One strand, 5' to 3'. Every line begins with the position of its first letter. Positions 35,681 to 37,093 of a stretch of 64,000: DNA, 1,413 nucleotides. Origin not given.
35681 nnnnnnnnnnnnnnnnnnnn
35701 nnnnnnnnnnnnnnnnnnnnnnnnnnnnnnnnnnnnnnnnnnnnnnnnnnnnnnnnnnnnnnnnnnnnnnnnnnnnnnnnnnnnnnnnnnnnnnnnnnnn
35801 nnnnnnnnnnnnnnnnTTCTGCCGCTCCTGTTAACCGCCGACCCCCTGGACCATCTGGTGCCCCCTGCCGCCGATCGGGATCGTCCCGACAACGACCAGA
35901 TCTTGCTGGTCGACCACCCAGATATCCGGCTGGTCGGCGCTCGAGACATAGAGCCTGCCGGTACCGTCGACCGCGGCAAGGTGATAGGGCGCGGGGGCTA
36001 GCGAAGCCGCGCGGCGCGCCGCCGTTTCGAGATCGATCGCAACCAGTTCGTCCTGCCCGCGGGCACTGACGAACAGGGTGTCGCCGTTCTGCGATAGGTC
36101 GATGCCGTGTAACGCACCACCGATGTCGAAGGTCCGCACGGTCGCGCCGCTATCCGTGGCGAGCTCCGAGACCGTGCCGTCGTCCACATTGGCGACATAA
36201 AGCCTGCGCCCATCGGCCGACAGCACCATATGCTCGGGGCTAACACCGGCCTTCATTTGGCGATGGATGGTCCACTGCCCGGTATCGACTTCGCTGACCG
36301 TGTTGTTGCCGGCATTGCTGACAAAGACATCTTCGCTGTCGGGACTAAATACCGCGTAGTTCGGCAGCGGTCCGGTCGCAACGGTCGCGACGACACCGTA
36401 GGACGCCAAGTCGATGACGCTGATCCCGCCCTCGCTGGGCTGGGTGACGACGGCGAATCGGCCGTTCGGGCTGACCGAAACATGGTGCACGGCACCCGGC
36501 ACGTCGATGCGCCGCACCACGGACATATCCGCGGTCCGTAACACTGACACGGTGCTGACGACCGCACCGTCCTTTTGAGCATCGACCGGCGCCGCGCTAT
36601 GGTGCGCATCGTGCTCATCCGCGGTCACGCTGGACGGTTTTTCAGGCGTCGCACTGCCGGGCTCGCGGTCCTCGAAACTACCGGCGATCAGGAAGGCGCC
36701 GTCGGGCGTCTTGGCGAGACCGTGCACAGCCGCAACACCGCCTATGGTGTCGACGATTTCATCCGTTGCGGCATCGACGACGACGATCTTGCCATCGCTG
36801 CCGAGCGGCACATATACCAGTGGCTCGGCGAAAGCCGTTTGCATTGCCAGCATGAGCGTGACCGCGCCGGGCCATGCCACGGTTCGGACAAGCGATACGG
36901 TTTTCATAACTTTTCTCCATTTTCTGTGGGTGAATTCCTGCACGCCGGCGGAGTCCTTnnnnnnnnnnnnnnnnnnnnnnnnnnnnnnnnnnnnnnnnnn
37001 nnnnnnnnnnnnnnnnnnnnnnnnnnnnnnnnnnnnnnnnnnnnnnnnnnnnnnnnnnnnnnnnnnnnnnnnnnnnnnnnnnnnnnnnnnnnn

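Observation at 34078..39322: Candidate operon: CopA (with YHS/TRASH), YVTN beta-propeller, orphan Rieske, CBS-BON and membrane cytochrome c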

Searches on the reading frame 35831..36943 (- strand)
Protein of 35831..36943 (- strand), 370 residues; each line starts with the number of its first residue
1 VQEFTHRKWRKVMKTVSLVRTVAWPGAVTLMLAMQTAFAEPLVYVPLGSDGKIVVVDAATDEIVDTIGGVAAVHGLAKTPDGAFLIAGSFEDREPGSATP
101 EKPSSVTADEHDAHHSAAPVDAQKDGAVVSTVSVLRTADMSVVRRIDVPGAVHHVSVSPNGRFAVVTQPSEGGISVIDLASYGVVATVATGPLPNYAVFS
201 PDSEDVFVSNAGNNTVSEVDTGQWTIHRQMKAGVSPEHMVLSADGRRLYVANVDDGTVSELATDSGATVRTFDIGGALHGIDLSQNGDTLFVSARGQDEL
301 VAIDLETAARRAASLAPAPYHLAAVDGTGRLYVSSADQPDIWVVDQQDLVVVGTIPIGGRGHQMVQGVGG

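Call 4: search_protein_families(library=pfam, proteins=[window:35831-36943:-], max_evalue=0.01)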
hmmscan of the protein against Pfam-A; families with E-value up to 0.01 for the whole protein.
window:35831-36943:- (370 aa): 6 families
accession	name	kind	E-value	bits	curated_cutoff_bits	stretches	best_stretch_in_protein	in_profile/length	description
PF21783.3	YNCE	-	1.8e-10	41.1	27.1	1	190-260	30-96/339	YNCE-like beta-propeller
PF10282.15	Lactonase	-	4.1e-10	39.8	21.7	1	124-308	59-276/344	Lactonase, 7-bladed beta-propeller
PF25174.1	Beta-prop_THOC3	-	8.5e-10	38.5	305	1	150-303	47-197/272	THOC3 beta-propeller domain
PF02239.22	Cytochrom_D1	-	1.4e-07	30.8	25.5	0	132-191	17-76/368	Cytochrome D1 heme domain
PF16819.11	DUF5074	-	9.3e-05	22.1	27.2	1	43-86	156-197/353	Domain of unknown function (DUF5074)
PF23414.1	Beta-prop_EML_2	-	0.0004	20.3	90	0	131-209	21-99/266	Echinoderm microtubule-associated protein second beta-propeller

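Call 6: search_protein_families(library=ncbifam, proteins=[window:35831-36943:-], max_evalue=0.001)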
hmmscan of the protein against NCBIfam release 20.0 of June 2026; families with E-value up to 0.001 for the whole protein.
window:35831-36943:- (370 aa): 11 families
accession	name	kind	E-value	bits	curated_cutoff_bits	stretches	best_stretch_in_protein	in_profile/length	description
TIGR03866.1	PQQ_ABC_repeats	subfamily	2.5e-29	102.3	287.3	2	130-246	21-137/310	PQQ-dependent catabolism-associated beta-propeller protein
NF052280.1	7_blade_YncE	equivalog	4.1e-21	75.2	400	2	131-209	239-316/338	7-bladed beta-propeller protein YncE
NF052340.1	hydrazine_beta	equivalog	6.4e-18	65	560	2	145-251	29-134/372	hydrazine synthase subunit beta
NF052342.1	hydrazine_BC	exception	5.2e-15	54.7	1250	2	147-234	37-123/690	hydrazine synthase subunit beta-gamma fusion subunit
NF052460.1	L-NosZ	equivalog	5.9e-15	54.7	700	2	43-250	57-274/480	clade III lactonase-type nitrous-oxide reductase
TIGR02276.1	beta_rpt_yvtn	repeat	7.2e-14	51.5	27.85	0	201-239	1-39/42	beta-propeller repeat protein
NF048007.1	MmpL3Stblzr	equivalog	1.4e-09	37.6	600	1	139-365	37-274/366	MmpL3/TtfA transport complex stabilizer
NF008258.1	PRK11028.1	equivalog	3.2e-05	23.2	370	0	222-329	69-177/330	6-phosphogluconolactonase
NF038117.1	choice_anch_I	subfamily_domain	0.00026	20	300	0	146-215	41-118/458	choice-of-anchor I family protein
NF053768.1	CIS12_fam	equivalog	0.00035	19.4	860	0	206-337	58-187/715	CIS12 family contractile injection system protein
TIGR03907.1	QH_beta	equivalog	0.00044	19.5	223.2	0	165-251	6-98/338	quinohemoprotein amine dehydrogenase subunit beta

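Call 12: find_related_loci(query=window:35831-36943:-, collection=genome_contigs, flank=10000)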
Query window:35831-36943:- (370 aa) in genome_contigs; peptide patterns used: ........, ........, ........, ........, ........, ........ (x = any residue, [..] = any of these).
542 stretches matched a pattern; 81 encode a relative of the query (tblastn E <= 1e-3); the best 80 are kept; 80 distinct loci.
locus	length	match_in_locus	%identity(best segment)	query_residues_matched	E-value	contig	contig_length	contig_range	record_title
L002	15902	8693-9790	66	1-365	2e-156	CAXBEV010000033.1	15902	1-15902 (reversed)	MAG TPA_asm: uncultured Rhodospirillales bacterium isolate ERR2762125_binner12_Refined_25 genome assembly, contig: ERZ34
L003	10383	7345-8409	71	10-364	2e-155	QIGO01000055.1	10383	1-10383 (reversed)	MAG: Alphaproteobacteria bacterium isolate SZUA-147 Ga0063293_10007122, whole genome shotgun sequence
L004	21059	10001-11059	65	13-365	4e-147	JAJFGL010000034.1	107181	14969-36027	MAG: Kiloniellaceae bacterium isolate OFTM267 OFTM267_33, whole genome shotgun sequence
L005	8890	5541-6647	61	2-369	2e-146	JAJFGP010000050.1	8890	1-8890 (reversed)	MAG: Kiloniellaceae bacterium isolate OFTM340 OFTM340_49, whole genome shotgun sequence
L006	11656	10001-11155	59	7-369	4e-144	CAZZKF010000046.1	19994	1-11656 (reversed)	MAG TPA_asm: uncultured Alphaproteobacteria bacterium isolate SRP216583_co2_68 genome assembly, contig: NODE_1903_length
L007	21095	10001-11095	62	6-369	1e-143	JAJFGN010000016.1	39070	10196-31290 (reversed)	MAG: Kiloniellaceae bacterium isolate OFTM28 OFTM28_15, whole genome shotgun sequence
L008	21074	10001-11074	66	10-367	6e-143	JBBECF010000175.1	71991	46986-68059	MAG: Dongiaceae bacterium isolate LejiaF_69_107 Lejia_F_592_length_71991_cov_64, whole genome shotgun sequence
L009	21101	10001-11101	63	2-367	1e-141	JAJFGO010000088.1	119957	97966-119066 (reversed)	MAG: Kiloniellaceae bacterium isolate OFTM296 OFTM296_87, whole genome shotgun sequence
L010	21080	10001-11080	66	11-370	4e-140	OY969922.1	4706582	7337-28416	MAG: uncultured Alphaproteobacteria bacterium isolate MFD03250.bin.2.45 genome assembly, chromosome: 1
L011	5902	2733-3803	67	10-366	1e-139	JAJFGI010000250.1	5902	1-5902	MAG: Kiloniellaceae bacterium isolate OFTM104 OFTM104_249, whole genome shotgun sequence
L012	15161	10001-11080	64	11-370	8e-138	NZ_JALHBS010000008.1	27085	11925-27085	Aurantimonas marianensis strain LRZ36 contig8, whole genome shotgun sequence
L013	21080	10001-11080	64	11-370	3e-137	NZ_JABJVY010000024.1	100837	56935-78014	Amorphus sp. 3PC139-8 NODE_24_length_100837_cov_151.215, whole genome shotgun sequence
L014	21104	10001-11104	62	3-370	7e-136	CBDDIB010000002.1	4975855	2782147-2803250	MAG: Alphaproteobacteria bacterium isolate 7448a1ac-87b9-4237-a118-df8c98a982b6 genome assembly, contig: contig_2, whole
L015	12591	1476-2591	62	5-370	1e-135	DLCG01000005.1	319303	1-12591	MAG TPA_asm: Rhodobiaceae bacterium UBA7804 UBA7804_contig_1450, whole genome shotgun sequence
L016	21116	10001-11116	62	5-370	1e-135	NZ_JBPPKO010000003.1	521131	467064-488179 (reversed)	Tepidicaulis sp. LMO-SS28 SS.TM.28_ctg003_LMO-SS28, whole genome shotgun sequence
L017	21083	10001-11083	64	10-370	4e-134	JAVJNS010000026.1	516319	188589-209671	MAG: Kiloniellaceae bacterium isolate A1-SPW-04 k141_9483, whole genome shotgun sequence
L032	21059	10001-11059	52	13-365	1e-117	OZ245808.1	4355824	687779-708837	MAG: Sneathiella sp. isolate 08a295f6-9e11-4336-b638-1630ba82a4f3 genome assembly, chromosome: 1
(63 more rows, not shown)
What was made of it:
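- Tried and rejected: The nearest relatives are Rhodospirillales, Kiloniellaceae and Dongiaceae MAGs (call 12).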

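Call 31: find_homologous_proteins(query=window:35831-36907:-, max_evalue=0.00001)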
Query window:35831-36907:- (358 aa): 837 proteins with E <= 0.00001 among 8000 candidates; the best 120 are listed.
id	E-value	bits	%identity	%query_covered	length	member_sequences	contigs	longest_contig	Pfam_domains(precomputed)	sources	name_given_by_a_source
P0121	3.0e-226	768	100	100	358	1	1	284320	PF22494.4,PF10282.16,PF25174.2,PF21783.3,PF02239.23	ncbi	-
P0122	2.1e-164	565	74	99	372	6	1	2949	PF22494.4,PF10282.16,PF25174.2,PF21783.3,PF02239.23,PF16819.12,PF00400.39,PF08450.19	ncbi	-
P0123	6.4e-159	547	70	99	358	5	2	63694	PF10282.16,PF25174.2,PF23381.2,PF21783.3,PF02239.23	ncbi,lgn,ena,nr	ncbi:cytochrome D1 heme domain protein [bacterium BMS3Bbin10]|nr:cytochrome D1 heme domain protein [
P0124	1.0e-158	546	73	97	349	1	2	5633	PF10282.16,PF25174.2,PF21783.3,PF02239.23,PF16819.12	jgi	jgi:YVTN family beta-propeller protein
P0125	5.7e-157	540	71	98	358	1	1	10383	PF22494.4,PF10282.16,PF25174.2,PF21783.3,PF02239.23,PF16819.12,PF00400.39,PF23414.2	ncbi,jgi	-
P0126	1.7e-156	539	71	98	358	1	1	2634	PF10282.16,PF25174.2,PF21783.3,PF02239.23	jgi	jgi:YVTN family beta-propeller protein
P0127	2.8e-156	538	71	98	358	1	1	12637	PF22494.4,PF10282.16,PF25174.2,PF21959.3,PF12894.14,PF21783.3,PF02239.23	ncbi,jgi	-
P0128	2.0e-155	535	70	99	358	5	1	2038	PF22494.4,PF10282.16,PF25174.2,PF21783.3,PF02239.23,PF16819.12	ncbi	-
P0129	3.2e-155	534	71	98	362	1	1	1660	PF10282.16,PF25174.2,PF21783.3,PF02239.23,PF16819.12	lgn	-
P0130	1.5e-154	532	69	98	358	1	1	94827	PF10282.16,PF25174.2,PF21783.3,PF02239.23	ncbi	-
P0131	7.1e-154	530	73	94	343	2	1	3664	PF22494.4,PF10282.16,PF25174.2,PF21783.3,PF02239.23,PF16819.12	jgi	-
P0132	6.4e-153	527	69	98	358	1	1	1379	PF22494.4,PF10282.16,PF25174.2,PF21783.3,PF02239.23,PF16819.12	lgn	-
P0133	1.4e-151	523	69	100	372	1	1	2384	PF10282.16,PF25174.2,PF21783.3,PF02239.23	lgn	-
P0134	7.0e-150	517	69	100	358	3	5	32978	PF22494.4,PF10282.16,PF25174.2,PF21783.3,PF02239.23,PF16819.12,PF08450.19,PF23414.2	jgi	jgi:YVTN family beta-propeller protein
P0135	2.7e-149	515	68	99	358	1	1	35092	PF22494.4,PF10282.16,PF25174.2,PF21783.3,PF02239.23,PF00400.39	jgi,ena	-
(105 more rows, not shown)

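Call 34: search_solved_structures(query=A1, max_evalue=1, show_alignments=3)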
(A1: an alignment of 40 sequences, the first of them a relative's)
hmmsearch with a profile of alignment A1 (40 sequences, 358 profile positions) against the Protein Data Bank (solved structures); distinct sequences matched with E-value up to 1: 106 (the best 60 are shown).
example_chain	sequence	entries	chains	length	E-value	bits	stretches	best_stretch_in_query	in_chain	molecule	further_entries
1l0q_A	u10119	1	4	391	4.6e-58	200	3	143-284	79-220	Surface layer protein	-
5c2v_B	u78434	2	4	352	9e-22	80.6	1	182-283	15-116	HYDRAZINE SYNTHASE BETA SUBUNIT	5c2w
3vgz_A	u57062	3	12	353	4e-17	65.3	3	113-201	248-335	Uncharacterized protein YncE | PQQ-dependent catabolism-associated beta-propeller protein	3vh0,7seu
3bws_A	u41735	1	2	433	2.4e-14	56.2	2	186-285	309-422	protein Lp49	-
6tv2_A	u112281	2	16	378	1.5e-10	43.8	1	145-289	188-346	Protein NirF | Protein NirF,Protein NirF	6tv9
6igb_A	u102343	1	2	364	6.8e-09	38.3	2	177-292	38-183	Periplasmic gluconolactonase, PpgL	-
1ri6_A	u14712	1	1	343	1.3e-08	37.3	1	223-314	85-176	putative isomerase ybhE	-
6nau_A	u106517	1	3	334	1.7e-08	37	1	219-297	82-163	6-phosphogluconolactonase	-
3hfq_A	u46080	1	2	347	4.9e-06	28.9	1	217-294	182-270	uncharacterized protein lp_2219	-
9m58_A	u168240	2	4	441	7.6e-06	28.2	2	222-335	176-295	Superoxide dismutase (SodC), Cu-Zn family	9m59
3scy_A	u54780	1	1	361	1.1e-05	27.8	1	175-288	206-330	Hypothetical bacterial 6-phosphogluconolactonase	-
7znk_C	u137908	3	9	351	1.2e-05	27.6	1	154-261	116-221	THO complex subunit 3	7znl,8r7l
7apk_C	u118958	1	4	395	1.9e-05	27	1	154-261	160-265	THO complex subunit 3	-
6rtd_A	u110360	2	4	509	5.1e-05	25.5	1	157-261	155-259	Cytochrome c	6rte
3fgb_A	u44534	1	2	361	0.00011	24.5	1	176-286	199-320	uncharacterized protein Q89ZH8_BACTN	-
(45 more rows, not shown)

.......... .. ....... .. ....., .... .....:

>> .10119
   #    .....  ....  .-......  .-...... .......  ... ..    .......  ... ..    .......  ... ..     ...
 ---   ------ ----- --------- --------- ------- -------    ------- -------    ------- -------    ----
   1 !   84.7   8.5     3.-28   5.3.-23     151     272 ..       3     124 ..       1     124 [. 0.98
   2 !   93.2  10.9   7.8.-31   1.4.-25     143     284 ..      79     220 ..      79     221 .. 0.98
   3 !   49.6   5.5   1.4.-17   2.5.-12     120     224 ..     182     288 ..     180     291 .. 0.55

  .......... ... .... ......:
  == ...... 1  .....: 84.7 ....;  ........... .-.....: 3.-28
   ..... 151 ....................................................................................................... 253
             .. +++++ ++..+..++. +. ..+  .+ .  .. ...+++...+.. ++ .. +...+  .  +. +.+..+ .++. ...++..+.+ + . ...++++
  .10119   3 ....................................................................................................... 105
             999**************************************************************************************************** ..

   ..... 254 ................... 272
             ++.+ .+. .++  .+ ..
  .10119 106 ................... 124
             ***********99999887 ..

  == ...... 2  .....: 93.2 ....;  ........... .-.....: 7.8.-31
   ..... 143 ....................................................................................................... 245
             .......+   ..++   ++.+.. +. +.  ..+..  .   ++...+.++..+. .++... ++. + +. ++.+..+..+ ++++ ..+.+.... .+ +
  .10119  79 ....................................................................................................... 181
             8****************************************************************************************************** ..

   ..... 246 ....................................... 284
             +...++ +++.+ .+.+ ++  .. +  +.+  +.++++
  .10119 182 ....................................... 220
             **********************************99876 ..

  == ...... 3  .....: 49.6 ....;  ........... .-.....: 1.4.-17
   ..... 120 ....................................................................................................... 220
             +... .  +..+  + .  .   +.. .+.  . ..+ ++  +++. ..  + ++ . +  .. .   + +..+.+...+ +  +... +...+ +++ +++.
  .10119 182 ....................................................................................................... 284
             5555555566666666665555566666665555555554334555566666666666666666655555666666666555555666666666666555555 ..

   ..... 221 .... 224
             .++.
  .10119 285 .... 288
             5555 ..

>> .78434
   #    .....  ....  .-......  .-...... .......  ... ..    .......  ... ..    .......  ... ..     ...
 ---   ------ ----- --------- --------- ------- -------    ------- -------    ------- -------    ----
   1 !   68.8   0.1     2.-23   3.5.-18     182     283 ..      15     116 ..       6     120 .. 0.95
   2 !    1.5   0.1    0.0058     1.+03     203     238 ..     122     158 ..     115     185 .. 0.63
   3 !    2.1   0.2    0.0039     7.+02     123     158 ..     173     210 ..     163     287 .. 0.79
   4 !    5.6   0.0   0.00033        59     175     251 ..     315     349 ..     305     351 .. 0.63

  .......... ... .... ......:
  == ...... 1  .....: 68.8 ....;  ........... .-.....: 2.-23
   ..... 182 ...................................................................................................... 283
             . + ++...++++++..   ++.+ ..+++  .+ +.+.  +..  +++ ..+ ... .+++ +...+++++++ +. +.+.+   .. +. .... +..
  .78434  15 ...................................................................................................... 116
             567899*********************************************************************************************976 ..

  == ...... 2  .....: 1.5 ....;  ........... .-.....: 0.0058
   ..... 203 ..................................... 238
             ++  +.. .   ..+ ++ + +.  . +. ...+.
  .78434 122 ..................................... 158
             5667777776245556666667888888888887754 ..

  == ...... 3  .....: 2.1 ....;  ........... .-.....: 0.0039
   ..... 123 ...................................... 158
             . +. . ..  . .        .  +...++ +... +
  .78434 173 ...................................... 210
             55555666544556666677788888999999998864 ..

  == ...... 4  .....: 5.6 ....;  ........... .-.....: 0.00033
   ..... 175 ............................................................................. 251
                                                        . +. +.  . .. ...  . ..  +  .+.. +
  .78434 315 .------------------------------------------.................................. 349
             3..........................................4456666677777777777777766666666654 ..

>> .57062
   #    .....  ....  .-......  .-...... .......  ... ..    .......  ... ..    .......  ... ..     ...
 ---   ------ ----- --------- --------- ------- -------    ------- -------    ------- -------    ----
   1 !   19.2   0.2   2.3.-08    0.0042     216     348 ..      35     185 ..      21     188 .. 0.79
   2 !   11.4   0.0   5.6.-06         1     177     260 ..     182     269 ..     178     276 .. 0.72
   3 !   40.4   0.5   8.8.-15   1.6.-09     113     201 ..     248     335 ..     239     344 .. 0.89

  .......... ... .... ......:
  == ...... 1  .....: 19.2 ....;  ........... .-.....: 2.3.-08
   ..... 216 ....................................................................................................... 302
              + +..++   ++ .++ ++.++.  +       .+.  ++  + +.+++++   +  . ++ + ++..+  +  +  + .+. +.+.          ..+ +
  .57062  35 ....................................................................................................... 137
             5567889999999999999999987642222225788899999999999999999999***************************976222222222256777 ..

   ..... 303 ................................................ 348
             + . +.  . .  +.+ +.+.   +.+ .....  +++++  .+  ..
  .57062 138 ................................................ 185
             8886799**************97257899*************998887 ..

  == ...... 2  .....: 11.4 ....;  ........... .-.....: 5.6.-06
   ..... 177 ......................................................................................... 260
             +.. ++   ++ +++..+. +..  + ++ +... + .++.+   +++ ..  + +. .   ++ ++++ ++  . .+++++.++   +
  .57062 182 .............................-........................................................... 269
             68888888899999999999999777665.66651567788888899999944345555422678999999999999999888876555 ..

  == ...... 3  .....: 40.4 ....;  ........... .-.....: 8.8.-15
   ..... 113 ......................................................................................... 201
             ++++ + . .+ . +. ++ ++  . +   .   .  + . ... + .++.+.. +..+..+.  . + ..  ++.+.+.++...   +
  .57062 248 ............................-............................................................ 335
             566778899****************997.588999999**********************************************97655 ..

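Call 42: predict_structure(alignment_id=A1)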
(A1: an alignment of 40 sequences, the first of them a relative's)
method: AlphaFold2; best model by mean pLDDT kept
length: 358 residues; sequences in the alignment: 40
mean_pLDDT: 86.1   pTM: 0.84
mean pLDDT of the five models: 86.1, 85.7, 84.5, 84.4, 84.1
residues with pLDDT >= 90: 254; 70-90: 41; 50-70: 28; < 50: 35
segments of 3 or more residues with pLDDT < 50: 1-10, 20-26, 90-94, 105-114
pLDDT, mean of each block of 10 residues (from residue 1): 43 52 56 85 94 88 93 91 64 51 45 67 93 92 97 95 97 96 97 98 98 97 97 98 96 97 94 96 96 97 92 93 92 96 89 78
secondary structure, 60 per line:
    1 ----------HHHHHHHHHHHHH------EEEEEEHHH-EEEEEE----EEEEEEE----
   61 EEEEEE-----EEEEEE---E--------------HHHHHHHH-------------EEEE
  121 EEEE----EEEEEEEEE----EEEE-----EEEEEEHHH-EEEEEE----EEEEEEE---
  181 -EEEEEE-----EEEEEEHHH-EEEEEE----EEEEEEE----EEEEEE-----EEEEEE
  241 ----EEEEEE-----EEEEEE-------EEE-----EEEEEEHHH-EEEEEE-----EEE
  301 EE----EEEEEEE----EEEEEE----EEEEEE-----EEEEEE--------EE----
elements in order: H11-23 E30-35 E40-45 E50-56 E61-66 E72-77 H96-103 E117-124 E129-137 E142-145 E151-156 E161-166 E171-177 E182-187 E193-198 E203-208 E213-219 E224-229 E235-240 E245-250 E256-261 E269-271 E277-282 E287-292 E298-302 E307-313 E318-323 E328-333 E339-344
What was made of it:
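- On Nitrous-oxide reductase, including lactonase-type clade III (NF052460): The protein ends with the last propeller strand at 358 aa, and there is no cupredoxin hit (calls 4, 42).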

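Call 48: fold_search(model_id=the predicted structure, library=pdb)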
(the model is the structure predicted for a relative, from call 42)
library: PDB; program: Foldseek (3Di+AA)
matches with E <= 10: 1975; with E <= 0.001: 1877
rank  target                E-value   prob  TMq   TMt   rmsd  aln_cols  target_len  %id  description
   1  1l0q_A                3.1e-22  1.00  0.77  0.70   2.6       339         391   22  Tandem YVTN beta-propeller and PKD domains from an archaeal surface layer protein (released 2002-11-06)
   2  6nau_A                5.2e-16  1.00  0.72  0.77   3.5       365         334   15  1.55 Angstrom Resolution Crystal Structure of 6-phosphogluconolactonase from Klebsiella pneumoniae (released 2018-12-19)
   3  1ri6                  7.0e-16  1.00  0.73  0.78   3.2       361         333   15  Structure of a putative isomerase from E. coli (released 2003-11-25)
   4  5c2v_B                1.7e-15  1.00  0.67  0.68   4.3       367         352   15  Kuenenia stuttgartiensis Hydrazine Synthase (released 2015-10-14)
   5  6rtd_B                2.2e-15  1.00  0.63  0.50   4.3       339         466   13  Dihydro-heme d1 dehydrogenase NirN in complex with DHE (released 2019-06-19)
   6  5mzh_A                4.3e-15  1.00  0.64  0.56   6.5       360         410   12  Crystal structure of ODA16 from Chlamydomonas reinhardtii (released 2017-03-22)
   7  7bid                  7.9e-15  1.00  0.71  0.88   2.0       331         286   13  Crystal structure of v31WRAP-T, a 7-bladed designer protein (released 2021-09-22)
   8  1nir_B                1.0e-14  1.00  0.65  0.45   9.0       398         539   13  OXYDIZED NITRITE REDUCTASE FROM PSEUDOMONAS AERUGINOSA (released 1997-12-03)
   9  6rtd_A                1.1e-14  1.00  0.64  0.50   4.3       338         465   14  Dihydro-heme d1 dehydrogenase NirN in complex with DHE (released 2019-06-19)
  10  6rte_A                1.4e-14  1.00  0.62  0.49   4.4       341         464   14  Dihydro-heme d1 dehydrogenase NirN in complex with DHE (released 2019-06-19)
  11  3fgb_A                1.6e-14  1.00  0.69  0.71   3.8       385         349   15  Crystal structure of the Q89ZH8_BACTN protein from Bacteroides thetaiotaomicron. Northeast Structural Genomics Consort (released 2008-12-23)
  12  8gfv_B                1.8e-14  1.00  0.65  0.70   2.4       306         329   13  CryoEM structure of beta-2-adrenergic receptor in complex with GTP-bound Gs heterotrimer (transition intermediate #1 o (released 2024-03-06)
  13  5yzv_B                1.8e-14  1.00  0.64  0.79   4.2       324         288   18  Biophysical and structural characterization of the thermostable WD40 domain of a prokaryotic protein, Thermomonospora  (released 2018-10-03)
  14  1nir_A                1.8e-14  1.00  0.65  0.45   8.8       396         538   13  OXYDIZED NITRITE REDUCTASE FROM PSEUDOMONAS AERUGINOSA (released 1997-12-03)
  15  6igb_A                2.2e-14  1.00  0.70  0.70   4.0       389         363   17  the structure of Pseudomonas aeruginosa Periplasmic gluconolactonase, PpgL (released 2018-11-21)
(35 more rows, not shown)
